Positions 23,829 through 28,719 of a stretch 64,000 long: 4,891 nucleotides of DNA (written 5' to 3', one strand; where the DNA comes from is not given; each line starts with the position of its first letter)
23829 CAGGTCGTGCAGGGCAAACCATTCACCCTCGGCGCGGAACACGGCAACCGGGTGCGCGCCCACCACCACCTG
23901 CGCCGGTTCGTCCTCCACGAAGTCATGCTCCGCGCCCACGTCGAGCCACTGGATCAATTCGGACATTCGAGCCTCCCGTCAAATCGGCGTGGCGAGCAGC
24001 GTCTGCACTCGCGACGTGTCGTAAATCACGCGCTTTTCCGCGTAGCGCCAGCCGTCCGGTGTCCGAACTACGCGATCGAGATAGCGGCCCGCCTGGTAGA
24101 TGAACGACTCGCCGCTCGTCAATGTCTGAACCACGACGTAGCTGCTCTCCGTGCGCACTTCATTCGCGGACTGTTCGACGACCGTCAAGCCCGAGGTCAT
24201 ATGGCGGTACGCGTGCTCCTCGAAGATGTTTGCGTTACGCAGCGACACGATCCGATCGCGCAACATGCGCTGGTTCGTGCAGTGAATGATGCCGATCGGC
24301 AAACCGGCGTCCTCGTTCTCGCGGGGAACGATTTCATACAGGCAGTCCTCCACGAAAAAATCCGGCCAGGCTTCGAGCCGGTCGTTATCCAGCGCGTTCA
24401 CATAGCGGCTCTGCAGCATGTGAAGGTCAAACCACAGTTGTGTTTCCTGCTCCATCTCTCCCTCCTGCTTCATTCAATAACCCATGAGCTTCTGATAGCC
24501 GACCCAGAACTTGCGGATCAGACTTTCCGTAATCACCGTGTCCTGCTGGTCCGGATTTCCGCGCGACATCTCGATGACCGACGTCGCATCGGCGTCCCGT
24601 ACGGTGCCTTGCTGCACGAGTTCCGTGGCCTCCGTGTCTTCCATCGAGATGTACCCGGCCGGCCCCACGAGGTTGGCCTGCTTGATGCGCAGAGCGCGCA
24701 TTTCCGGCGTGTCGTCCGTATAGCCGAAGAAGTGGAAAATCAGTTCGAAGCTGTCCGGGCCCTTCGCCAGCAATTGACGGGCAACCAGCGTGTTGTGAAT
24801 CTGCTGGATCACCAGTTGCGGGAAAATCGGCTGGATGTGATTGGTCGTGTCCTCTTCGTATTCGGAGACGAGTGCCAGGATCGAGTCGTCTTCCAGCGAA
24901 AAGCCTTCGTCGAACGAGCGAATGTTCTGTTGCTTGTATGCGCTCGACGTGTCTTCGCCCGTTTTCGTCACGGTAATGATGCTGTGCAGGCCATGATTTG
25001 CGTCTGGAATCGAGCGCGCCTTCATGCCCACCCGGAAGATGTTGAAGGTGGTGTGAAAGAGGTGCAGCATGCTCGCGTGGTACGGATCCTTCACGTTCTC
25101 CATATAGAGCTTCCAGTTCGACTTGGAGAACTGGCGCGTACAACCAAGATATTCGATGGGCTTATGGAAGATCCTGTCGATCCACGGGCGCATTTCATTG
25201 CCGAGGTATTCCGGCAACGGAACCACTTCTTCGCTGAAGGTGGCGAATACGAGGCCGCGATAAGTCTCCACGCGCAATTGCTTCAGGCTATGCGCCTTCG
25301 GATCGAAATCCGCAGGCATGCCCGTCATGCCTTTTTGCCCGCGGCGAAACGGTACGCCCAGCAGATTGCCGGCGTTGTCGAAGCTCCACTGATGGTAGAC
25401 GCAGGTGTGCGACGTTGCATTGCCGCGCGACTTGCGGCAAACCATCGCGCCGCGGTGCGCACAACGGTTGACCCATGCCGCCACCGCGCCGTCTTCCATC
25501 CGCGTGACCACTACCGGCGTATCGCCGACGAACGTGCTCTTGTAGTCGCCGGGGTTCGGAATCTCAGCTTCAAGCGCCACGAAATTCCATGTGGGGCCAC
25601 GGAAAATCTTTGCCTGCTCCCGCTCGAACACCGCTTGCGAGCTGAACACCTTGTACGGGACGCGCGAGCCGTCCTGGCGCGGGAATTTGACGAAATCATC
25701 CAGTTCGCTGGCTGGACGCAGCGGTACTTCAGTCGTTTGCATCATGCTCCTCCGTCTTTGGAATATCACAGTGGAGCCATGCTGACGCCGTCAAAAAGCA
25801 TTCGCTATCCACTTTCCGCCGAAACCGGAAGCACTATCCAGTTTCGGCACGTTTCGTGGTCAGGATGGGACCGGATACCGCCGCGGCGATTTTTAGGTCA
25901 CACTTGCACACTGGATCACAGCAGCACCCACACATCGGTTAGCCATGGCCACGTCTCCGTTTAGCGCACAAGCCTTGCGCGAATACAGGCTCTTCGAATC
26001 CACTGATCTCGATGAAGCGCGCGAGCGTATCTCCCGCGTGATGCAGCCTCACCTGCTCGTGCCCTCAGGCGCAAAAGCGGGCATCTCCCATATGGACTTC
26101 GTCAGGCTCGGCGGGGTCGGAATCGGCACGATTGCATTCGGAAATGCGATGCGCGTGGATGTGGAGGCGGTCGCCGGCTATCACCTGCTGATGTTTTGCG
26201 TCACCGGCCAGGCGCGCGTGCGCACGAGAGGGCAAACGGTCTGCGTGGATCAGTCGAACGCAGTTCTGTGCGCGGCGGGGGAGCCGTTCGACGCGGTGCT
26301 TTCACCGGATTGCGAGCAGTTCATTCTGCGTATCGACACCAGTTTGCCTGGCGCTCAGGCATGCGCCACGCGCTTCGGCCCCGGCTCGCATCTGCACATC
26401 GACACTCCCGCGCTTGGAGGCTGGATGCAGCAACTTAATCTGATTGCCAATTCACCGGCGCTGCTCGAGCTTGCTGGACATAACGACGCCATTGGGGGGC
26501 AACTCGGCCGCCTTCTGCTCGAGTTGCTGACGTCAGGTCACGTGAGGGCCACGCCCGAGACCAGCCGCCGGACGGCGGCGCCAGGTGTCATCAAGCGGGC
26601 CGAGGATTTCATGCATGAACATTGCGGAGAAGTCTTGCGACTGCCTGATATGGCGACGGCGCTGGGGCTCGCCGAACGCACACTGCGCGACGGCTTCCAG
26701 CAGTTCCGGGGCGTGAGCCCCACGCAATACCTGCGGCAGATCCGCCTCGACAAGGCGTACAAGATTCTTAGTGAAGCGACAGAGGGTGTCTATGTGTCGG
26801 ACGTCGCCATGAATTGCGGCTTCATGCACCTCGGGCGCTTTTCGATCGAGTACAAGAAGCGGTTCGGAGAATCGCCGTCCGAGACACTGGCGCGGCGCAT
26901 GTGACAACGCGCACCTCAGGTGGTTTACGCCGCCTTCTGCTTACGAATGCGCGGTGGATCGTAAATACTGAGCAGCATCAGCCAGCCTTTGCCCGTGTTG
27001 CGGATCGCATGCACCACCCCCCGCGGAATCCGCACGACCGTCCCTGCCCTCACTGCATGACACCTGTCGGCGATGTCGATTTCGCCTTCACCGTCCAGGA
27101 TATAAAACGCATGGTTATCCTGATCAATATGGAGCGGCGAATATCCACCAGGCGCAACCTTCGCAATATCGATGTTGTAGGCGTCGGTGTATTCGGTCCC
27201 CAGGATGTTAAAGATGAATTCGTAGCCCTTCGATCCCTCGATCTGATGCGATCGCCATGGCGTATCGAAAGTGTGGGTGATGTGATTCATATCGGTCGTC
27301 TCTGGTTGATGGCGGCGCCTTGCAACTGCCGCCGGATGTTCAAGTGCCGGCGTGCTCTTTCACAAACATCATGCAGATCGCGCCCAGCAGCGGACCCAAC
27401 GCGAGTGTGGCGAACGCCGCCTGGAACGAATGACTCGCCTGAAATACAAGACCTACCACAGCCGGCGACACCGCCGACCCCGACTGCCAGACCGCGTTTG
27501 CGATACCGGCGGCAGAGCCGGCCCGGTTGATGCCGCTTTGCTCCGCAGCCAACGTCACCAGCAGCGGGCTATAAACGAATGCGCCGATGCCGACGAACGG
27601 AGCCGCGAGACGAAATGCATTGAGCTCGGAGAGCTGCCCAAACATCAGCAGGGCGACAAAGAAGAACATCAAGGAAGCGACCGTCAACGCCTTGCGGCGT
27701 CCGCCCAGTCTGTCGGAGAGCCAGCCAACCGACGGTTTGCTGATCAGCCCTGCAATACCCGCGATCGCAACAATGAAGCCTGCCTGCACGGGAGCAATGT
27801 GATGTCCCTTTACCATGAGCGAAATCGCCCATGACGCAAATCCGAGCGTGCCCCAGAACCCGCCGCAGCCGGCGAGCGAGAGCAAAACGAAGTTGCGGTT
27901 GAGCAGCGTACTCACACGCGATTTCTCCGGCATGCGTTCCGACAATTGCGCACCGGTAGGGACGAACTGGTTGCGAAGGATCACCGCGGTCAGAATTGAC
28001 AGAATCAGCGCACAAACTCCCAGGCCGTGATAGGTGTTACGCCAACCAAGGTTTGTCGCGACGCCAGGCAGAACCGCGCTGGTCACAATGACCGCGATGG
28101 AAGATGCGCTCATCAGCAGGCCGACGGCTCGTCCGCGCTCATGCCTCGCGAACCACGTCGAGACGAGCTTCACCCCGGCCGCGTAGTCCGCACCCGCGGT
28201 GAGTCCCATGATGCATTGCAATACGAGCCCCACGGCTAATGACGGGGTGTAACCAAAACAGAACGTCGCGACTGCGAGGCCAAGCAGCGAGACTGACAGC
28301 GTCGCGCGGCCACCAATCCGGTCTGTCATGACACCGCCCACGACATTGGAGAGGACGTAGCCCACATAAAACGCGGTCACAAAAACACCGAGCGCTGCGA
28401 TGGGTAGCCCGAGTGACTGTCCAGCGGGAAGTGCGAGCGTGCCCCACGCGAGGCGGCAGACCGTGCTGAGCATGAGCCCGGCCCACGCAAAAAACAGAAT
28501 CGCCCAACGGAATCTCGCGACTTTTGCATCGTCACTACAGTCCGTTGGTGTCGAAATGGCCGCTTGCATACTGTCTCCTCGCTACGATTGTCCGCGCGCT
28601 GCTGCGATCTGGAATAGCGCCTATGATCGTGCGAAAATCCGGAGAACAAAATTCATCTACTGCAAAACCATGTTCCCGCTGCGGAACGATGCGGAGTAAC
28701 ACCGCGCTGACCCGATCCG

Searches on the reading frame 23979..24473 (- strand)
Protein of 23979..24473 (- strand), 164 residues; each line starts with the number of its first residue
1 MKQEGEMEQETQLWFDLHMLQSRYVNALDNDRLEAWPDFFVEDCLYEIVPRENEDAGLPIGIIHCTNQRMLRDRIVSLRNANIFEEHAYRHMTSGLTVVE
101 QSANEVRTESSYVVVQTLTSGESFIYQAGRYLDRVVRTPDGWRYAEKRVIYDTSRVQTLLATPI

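Call 4: search_protein_families(library=pfam, proteins=[window:23979-24473:-], max_evalue=0.01)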
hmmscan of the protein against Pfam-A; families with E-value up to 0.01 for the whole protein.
window:23979-24473:- (164 aa): 2 families
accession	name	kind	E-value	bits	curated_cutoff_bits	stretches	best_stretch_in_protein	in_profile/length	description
PF13577.12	SnoaL_4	-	4.7e-12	46.4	24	1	19-146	11-124/126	SnoaL-like domain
PF00866.24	Ring_hydroxyl_B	-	1e-10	42.3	27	1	25-157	3-143/144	Ring hydroxylating beta subunit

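Call 29: search_protein_families(library=ncbifam, proteins=[window:23979-24473:-], max_evalue=0.00001)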
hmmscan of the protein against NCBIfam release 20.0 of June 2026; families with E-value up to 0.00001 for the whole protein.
window:23979-24473:- (164 aa): 1 family
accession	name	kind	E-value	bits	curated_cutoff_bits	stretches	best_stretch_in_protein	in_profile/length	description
NF041685.1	ant_diox_AndAd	equivalog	8.3e-84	278.8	230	1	12-164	3-155/155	anthranilate 1,2-dioxygenase small subunit AndAd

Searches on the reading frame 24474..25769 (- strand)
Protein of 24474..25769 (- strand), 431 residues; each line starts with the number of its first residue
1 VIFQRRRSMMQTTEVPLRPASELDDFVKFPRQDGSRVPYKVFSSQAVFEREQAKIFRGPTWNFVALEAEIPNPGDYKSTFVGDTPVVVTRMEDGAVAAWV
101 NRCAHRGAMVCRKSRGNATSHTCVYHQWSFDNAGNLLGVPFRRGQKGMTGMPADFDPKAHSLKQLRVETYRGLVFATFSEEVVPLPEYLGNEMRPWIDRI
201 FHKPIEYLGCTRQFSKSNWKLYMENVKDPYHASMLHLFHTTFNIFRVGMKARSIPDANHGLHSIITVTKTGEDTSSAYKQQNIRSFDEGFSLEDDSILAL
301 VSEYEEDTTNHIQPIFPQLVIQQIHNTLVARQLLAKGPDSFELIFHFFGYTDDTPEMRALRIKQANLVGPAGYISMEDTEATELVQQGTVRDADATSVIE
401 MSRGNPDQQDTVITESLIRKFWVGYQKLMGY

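Call 4: search_protein_families(library=pfam, proteins=[window:24474-25769:-], max_evalue=0.01)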
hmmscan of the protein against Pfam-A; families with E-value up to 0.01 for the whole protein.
window:24474-25769:- (431 aa): 2 families
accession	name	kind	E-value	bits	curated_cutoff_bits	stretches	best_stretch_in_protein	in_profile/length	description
PF00355.32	Rieske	-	2.7e-16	59.7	20.3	1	60-143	1-82/88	Rieske [2Fe-2S] domain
PF00848.25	Ring_hydroxyl_A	-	7.2e-10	39.5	24.9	1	216-391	15-179/208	Ring hydroxylating alpha subunit (catalytic domain)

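Call 29: search_protein_families(library=ncbifam, proteins=[window:24474-25769:-], max_evalue=0.00001)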
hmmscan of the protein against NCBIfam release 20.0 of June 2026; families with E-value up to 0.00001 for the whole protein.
window:24474-25769:- (431 aa): 6 families
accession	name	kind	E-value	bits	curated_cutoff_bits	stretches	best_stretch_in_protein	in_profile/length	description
NF041684.1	ant_diox_AndAc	equivalog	3.6e-251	832.9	750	1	25-431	11-418/418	anthranilate 1,2-dioxygenase large subunit AndAc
TIGR03229.1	benzo_1_2_benA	equivalog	5.9e-43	147.3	780.95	1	35-240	14-219/433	benzoate 1,2-dioxygenase large subunit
NF042946.1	3PPDioc_HcaE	equivalog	3.9e-35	121.7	830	1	35-236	14-214/450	3-phenylpropionate/cinnamic acid dioxygenase subunit alpha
NF058607.1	GlBtMonoOxGbcA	equivalog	3.1e-31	108.2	670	1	31-236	27-222/420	glycine betaine monooxygenase oxygenase subunit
TIGR03228.1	anthran_1_2_A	equivalog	2.8e-28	98.8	671.9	1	32-251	10-228/438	anthranilate 1,2-dioxygenase large subunit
NF052579.1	BetMthstMoxSdmAMthl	equivalog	9.3e-08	31.4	600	1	58-152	15-106/351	4beta-methylsterol monooxygenase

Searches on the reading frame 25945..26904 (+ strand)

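Call 4: search_protein_families(library=pfam, proteins=[window:25945-26904:+], max_evalue=0.01)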
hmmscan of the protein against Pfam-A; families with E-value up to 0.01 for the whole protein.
window:25945-26904:+ (319 aa): 3 families
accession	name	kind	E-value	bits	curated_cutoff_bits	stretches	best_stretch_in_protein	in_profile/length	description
PF14525.12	AraC_binding_2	-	1.2e-28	100.4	27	1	25-195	1-172/173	AraC-binding-like domain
PF12833.13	HTH_18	-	1.5e-19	70.5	33.6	1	236-316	1-79/80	Helix-turn-helix domain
PF00165.29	HTH_AraC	-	9.2e-09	35.7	26.6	1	278-315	5-41/42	Bacterial regulatory helix-turn-helix proteins, AraC family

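Call 29: search_protein_families(library=ncbifam, proteins=[window:25945-26904:+], max_evalue=0.00001)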
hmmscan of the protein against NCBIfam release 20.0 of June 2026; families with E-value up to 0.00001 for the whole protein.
window:25945-26904:+ (319 aa): 14 families
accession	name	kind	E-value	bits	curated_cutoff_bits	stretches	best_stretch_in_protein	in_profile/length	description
NF041686.2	ant_diox_reg_AndR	equivalog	3.4e-147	490.2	350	1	1-318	1-321/321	anthranilate 1,2-dioxygenase regulatory protein AndR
NF007522.0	PRK10130.1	equivalog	4e-17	62.3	319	1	160-319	185-346/350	HTH-type transcriptional regulator EutR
NF010028.0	PRK13503.1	equivalog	1.4e-11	44.3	288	1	215-314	172-269/278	HTH-type transcriptional activator RhaS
NF006902.0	PRK09393.1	equivalog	3.5e-10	39.6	425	1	220-313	226-317/327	transcriptional regulator FtrA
NF010026.0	PRK13501.1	equivalog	7.4e-10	38.5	363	1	228-313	190-273/290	HTH-type transcriptional activator RhaR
NF010025.2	PRK13500.1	equivalog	1.6e-09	37.8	525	1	241-313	203-273/282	HTH-type transcriptional activator RhaR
NF052371.1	TransRegGbdRPseu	equivalog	5.5e-09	35.5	480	1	222-314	233-323/365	choline metabolism transcriptional regulator GbdR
NF007243.0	PRK09685.1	equivalog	2.6e-08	33.6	199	1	218-313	202-297/303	transcriptional regulator FeaR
NF010027.0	PRK13502.1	equivalog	3.9e-08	33.1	384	1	242-313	204-273/282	HTH-type transcriptional activator RhaR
NF049932.1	TranspRegBtr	equivalog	4.7e-08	32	900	1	206-318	156-266/531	bacillibactin transport transcriptional regulator Btr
TIGR04094.1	adjacent_YSIRK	equivalog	1.7e-07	30.5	200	1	215-312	286-380/383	YSIRK-targeted surface antigen transcriptional regulator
NF047455.1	TF_Staph_AryK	equivalog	8.9e-07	27.5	850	1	209-313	152-254/759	transcriptional regulator AryK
NF007860.0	PRK10572.1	equivalog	2.4e-06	26.6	208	1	184-314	154-281/292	arabinose operon transcriptional regulator AraC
NF012144.2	ramA_TF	equivalog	2.5e-06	27.9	180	1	215-313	6-102/108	RamA family antibiotic efflux transcriptional regulator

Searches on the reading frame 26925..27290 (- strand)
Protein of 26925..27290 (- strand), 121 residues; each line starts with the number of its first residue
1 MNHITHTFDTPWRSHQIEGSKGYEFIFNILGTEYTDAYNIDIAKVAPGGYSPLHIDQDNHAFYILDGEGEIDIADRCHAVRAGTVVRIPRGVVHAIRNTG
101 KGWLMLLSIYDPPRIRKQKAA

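Call 42: search_solved_structures(query=window:26928-27290:-, max_evalue=1, show_alignments=3)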
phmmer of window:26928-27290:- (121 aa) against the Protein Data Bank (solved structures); distinct sequences matched with E-value up to 1: 45.
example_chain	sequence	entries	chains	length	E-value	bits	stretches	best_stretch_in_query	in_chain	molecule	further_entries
2gu9_A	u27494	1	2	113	5.6e-08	36.2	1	47-115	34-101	tetracenomycin polyketide synthesis protein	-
3h50_A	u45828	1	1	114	5.7e-08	36.2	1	47-115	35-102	Tetracenomycin polyketide synthesis protein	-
6a55_A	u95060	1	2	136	7.5e-07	32.6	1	32-115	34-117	Novel protein with potential Cupin domain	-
6a53_A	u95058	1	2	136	9.8e-07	32.2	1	32-114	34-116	Novel protein with potential Cupin domain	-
5tfz_A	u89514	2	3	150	1.2e-06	31.9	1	32-114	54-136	dimethylsulfoniopropionate lyase DddK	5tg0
6a54_A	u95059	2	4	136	5e-06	29.9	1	32-114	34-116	Novel protein with potential Cupin domain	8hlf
4e2g_A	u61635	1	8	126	5.1e-05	26.6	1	43-115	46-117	Cupin 2 conserved barrel domain protein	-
2h0v_A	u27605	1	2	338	0.00019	24.8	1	33-98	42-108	Quercetin 2,3-dioxygenase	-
1y3t_A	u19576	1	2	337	0.0002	24.7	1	33-98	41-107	Hypothetical protein yxaG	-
1sq4_A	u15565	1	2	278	0.00033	24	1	35-99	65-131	Glyoxylate-induced Protein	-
1o4t_A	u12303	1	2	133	0.00053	23.3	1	10-109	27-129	putative oxalate decarboxylase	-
3ht1_A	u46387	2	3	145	0.00055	23.3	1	36-103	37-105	RemF protein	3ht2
8uai_C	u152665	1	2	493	0.0011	22.4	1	70-109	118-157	11S globulin 3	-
8hfb_A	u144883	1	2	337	0.0012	22.2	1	33-98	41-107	Quercetin 2,3-dioxygenase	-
3ibm_A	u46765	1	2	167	0.0028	21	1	35-119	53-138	Cupin 2, conserved barrel domain protein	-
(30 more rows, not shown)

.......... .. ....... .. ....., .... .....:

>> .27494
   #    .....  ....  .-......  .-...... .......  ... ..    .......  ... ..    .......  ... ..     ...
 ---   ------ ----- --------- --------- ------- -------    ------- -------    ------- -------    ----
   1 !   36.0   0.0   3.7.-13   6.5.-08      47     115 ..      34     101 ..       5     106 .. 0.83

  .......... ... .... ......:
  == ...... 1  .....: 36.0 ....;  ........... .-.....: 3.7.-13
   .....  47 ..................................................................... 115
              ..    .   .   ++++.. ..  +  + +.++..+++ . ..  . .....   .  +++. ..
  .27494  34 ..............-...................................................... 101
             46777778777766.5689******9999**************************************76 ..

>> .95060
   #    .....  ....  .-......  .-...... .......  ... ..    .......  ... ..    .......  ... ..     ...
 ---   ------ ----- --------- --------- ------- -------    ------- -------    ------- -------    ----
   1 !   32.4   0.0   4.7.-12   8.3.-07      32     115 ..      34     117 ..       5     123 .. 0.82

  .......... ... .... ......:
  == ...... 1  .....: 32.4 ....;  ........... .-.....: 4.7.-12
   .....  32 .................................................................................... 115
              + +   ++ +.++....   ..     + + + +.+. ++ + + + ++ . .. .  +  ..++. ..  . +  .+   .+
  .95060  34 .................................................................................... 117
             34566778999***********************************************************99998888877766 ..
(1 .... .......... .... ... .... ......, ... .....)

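Call 43: search_protein_families(library=pfam, proteins=[window:26925-27290:-], max_evalue=0.0001)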
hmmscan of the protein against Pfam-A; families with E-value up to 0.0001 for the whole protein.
window:26925-27290:- (121 aa): 2 families
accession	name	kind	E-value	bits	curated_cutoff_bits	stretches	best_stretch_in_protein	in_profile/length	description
PF07883.17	Cupin_2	-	5.1e-16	58.6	27.2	1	43-110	3-70/70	Cupin domain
PF00190.28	Cupin_1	-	1.7e-07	31.4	22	1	44-109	39-112/151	Cupin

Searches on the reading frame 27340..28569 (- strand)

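Call 43: search_protein_families(library=pfam, proteins=[window:27340-28569:-], max_evalue=0.0001)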
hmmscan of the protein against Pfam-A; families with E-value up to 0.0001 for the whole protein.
window:27340-28569:- (409 aa): 2 families
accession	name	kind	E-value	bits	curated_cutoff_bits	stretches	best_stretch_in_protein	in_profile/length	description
PF07690.21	MFS_1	-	5.6e-48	164.1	33.4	1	30-369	4-347/347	Major Facilitator Superfamily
PF12832.13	MFS_1_like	-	1.5e-06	28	25.2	0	250-338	23-110/373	MFS_1 like family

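Call 46: search_protein_families(library=ncbifam, proteins=[window:27340-28569:-], max_evalue=1e-10)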
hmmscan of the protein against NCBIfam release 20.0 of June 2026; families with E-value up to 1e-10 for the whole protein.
window:27340-28569:- (409 aa): 12 families
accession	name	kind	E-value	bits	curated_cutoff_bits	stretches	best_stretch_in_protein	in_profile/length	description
TIGR00893.1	2A0114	subfamily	2.2e-35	122.4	395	1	52-402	23-397/399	D-galactonate transporter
TIGR00881.1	2A0104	subfamily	5e-35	121.2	407.75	1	52-385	24-378/379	phosphoglycerate transporter protein PgtP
TIGR00886.1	2A0108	subfamily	9.9e-23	80.8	311.7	1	24-326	2-325/368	NarK family nitrate/nitrite MFS transporter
NF049980.1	SfMCT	equivalog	1.5e-20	73.3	320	1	21-389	1-375/378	L-lactate MFS transporter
TIGR00712.1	glpT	equivalog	3.7e-18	65.8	632.55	1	14-201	20-211/440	glycerol-3-phosphate transporter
NF008661.1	PRK11663.1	subfamily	4.1e-18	65.6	564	1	14-201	21-208/439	MFS transporter family glucose-6-phosphate receptor UhpC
TIGR00895.1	2A0115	subfamily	3.3e-17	62.5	418.55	0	12-199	6-193/398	aromatic acid/H+ symport family MFS transporter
NF008433.0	PRK11273.1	equivalog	1.3e-15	57.5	748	1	14-201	20-211/452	glycerol-3-phosphate transporter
NF003024.0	PRK03893.1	subfamily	7.4e-15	54.7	604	1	16-223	14-215/497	sialate:H+ symport family MFS transporter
NF008586.0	PRK11551.1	equivalog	6.7e-13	48.4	410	1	43-401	35-393/406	3-(3-hydroxy-phenyl)propionate transporter MhpT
TIGR00880.1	2_A_01_02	superfamily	1e-12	48.4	131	0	61-199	1-139/141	multidrug resistance protein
TIGR02332.1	HpaX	equivalog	2.8e-11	43.2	615.4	0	20-212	6-201/412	4-hydroxyphenylacetate permease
